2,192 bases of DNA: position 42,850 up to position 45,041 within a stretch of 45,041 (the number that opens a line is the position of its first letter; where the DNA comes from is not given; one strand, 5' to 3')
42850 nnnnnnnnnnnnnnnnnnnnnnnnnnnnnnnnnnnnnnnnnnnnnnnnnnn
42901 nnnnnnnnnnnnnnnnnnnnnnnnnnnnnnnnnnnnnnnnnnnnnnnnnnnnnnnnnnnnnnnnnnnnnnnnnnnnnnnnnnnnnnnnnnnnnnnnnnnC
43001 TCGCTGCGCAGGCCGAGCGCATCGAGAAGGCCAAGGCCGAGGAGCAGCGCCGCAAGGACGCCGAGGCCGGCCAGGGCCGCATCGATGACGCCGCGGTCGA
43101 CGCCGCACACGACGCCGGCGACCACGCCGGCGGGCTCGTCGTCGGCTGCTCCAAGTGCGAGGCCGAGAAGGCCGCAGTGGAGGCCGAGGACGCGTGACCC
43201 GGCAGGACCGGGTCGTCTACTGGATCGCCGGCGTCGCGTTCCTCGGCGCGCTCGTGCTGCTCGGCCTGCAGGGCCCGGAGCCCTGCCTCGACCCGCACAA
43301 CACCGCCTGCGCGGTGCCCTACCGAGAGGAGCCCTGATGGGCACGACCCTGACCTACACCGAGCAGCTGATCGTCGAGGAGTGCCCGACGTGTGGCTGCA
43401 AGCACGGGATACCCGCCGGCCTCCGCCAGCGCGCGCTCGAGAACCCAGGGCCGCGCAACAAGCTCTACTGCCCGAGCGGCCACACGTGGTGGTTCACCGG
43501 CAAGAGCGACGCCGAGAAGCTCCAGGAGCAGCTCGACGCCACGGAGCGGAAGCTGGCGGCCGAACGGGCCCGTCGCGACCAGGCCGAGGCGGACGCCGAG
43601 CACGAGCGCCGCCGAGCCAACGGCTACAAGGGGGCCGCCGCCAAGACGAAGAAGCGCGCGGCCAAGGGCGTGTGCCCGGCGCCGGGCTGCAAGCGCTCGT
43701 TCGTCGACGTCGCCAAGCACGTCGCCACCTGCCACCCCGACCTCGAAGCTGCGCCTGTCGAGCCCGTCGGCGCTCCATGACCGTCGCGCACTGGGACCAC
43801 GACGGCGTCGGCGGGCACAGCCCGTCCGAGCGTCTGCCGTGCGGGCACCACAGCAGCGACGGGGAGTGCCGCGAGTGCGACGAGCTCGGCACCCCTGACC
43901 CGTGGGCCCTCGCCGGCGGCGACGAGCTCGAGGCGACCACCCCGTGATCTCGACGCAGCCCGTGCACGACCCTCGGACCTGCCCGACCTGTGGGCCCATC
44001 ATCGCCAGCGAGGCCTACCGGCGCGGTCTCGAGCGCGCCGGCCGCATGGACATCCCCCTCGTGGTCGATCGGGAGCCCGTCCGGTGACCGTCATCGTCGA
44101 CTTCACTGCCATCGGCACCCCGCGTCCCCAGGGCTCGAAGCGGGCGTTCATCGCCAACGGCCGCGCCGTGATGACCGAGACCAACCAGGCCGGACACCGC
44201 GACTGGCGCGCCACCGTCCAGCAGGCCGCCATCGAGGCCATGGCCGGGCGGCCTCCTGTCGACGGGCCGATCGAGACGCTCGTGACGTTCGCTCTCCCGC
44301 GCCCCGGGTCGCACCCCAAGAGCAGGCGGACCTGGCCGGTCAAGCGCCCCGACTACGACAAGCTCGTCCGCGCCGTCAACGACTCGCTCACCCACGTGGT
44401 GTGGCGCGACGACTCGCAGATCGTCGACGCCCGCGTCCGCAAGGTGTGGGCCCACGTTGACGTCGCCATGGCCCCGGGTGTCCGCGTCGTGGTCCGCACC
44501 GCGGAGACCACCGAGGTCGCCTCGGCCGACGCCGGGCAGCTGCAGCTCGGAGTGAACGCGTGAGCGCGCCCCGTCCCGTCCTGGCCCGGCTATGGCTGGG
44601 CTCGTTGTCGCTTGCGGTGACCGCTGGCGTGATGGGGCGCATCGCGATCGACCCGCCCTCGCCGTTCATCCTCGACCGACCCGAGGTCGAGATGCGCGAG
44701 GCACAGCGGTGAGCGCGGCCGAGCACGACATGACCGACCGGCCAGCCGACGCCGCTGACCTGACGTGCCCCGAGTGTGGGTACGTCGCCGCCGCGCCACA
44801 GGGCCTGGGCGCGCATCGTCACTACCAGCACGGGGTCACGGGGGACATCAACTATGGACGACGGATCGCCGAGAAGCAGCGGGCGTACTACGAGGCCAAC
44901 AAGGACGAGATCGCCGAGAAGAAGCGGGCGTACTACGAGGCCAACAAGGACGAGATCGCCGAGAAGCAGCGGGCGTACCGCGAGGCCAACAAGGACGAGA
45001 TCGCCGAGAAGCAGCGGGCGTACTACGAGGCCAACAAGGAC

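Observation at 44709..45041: C2H2 zinc-finger protein with about 8 near-identical 15-aa repeats that vary at only two residues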

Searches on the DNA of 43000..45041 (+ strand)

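Call 8: search_dna_similar(query=window:43000-45041:+, collection=phages, mode=distant, max_rows=20)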
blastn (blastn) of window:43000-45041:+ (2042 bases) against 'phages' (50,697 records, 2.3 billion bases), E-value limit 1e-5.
Records with a match: 62; places in all: 62; records where one place covers at least 80% of the query: 0.
Best place of each record, by identity: 60-80% 62.
By first word of the organism name: Mycobacterium 62.
By host as written in the record: Mycobacterium smegmatis mc2 155 51; Mycobacterium smegmatis mc#155 6; Mycobacterium smegmatis mc2155 3; - 1; Mycobacterium smegmatis MC2 155 1.
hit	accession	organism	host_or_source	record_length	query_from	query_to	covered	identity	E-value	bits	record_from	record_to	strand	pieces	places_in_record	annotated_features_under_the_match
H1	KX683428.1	Mycobacterium phage TBond007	Mycobacterium smegmatis mc2 155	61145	1268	1453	9%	71.5%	7e-13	82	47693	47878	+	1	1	RusA-like resolvase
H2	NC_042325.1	Mycobacterium phage Pixie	Mycobacterium smegmatis mc2 155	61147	1268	1453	9%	71.5%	7e-13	82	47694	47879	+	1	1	70: RusA-like Holliday junction resolvase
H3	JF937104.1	Mycobacterium phage Pixie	Mycobacterium smegmatis mc2 155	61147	1268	1453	9%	71.5%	7e-13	82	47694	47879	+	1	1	70: RusA-like resolvase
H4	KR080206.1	Mycobacterium phage ShedlockHolmes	Mycobacterium smegmatis mc2 155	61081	1268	1453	9%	71.0%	3e-11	78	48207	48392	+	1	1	73: RusA-like resolvase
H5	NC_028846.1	Mycobacterium phage ShedlockHolmes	Mycobacterium smegmatis mc2 155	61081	1268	1453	9%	71.0%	3e-11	78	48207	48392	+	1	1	73: RusA-like Holliday junction resolvase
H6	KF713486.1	Mycobacterium phage Validus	Mycobacterium smegmatis mc2 155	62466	1280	1460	9%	72.9%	6e-14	86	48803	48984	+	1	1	76: RusA-like resolvase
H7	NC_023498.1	Mycobacterium phage Validus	Mycobacterium smegmatis mc2 155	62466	1280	1460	9%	72.9%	6e-14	86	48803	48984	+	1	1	76: RusA-like Holliday junction resolvase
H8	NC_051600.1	Mycobacterium phage Bryler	Mycobacterium smegmatis mc2 155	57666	1284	1453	8%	74.4%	1e-16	95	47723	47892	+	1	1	75: RusA-like Holliday junction resolvase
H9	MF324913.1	Mycobacterium phage Cain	Mycobacterium smegmatis mc2 155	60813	1284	1453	8%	74.4%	1e-16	95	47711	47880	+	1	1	75: RusA-like resolvase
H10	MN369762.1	Mycobacterium phage Bryler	Mycobacterium smegmatis mc2 155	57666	1284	1453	8%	74.4%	1e-16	95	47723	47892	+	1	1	75: RusA-like resolvase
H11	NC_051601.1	Mycobacterium phage Krueger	Mycobacterium smegmatis mc2 155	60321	1284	1453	8%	74.3%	1e-15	92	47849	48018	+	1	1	75: RusA-like Holliday junction resolvase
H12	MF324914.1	Mycobacterium phage Krueger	Mycobacterium smegmatis mc2 155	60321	1284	1453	8%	74.3%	1e-15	92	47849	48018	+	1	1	75: RusA-like resolvase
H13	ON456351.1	Mycobacterium Phage Sunflower1121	Mycobacterium smegmatis mc2 155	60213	1284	1453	8%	74.1%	3e-17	97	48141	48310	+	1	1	76: RusA-like resolvase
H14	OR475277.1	Mycobacterium phage Shadow1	Mycobacterium smegmatis mc2 155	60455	1284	1453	8%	74.1%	3e-17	97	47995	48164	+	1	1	75: RusA-like resolvase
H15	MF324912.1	Mycobacterium phage Phrank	Mycobacterium smegmatis mc2 155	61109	1284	1453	8%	73.9%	5e-15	91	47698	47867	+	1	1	75: RusA-like resolvase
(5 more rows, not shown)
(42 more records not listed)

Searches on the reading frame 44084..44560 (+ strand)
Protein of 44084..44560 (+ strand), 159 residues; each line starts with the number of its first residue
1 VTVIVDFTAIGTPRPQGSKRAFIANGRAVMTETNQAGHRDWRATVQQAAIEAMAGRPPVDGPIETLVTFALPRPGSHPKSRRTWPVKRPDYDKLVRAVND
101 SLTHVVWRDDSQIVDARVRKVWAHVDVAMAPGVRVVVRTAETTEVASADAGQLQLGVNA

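Call 84: search_protein_families(library=pfam, proteins=[window:44084-44560:+], max_evalue=0.01)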
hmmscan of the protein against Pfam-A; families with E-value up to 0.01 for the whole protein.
window:44084-44560:+ (159 aa): 1 family
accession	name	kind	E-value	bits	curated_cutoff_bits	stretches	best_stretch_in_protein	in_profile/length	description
PF05866.16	RusA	-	1.6e-19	71.2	22.8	1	15-124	4-115/124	Endodeoxyribonuclease RusA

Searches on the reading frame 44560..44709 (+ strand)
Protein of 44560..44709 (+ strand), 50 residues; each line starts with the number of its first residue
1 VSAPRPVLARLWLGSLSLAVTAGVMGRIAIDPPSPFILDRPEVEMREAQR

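Call 84: search_protein_families(library=pfam, proteins=[window:44560-44709:+], max_evalue=0.01)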
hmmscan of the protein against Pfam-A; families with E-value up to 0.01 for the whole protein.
window:44560-44709:+ (50 aa): 0 families

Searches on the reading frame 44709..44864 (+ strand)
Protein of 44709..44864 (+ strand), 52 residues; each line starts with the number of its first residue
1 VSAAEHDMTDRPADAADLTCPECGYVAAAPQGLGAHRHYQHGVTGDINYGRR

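Call 79: search_protein_families(library=pfam, proteins=[window:44709-44864:+], max_evalue=10)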
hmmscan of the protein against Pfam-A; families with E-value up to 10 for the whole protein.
seq(52 aa): 3 families
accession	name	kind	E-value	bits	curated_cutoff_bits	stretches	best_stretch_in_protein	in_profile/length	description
PF08271.17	Zn_Ribbon_TF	-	0.0063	16.5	29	1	11-26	13-28/43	TFIIB zinc-binding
PF13248.11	Zn_ribbon_3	-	0.077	12.9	27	1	14-26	13-25/26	zinc-ribbon domain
PF08792.16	A2L_zn_ribbon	-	0.096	12.8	22.9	1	14-27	18-31/33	A2L zinc ribbon domain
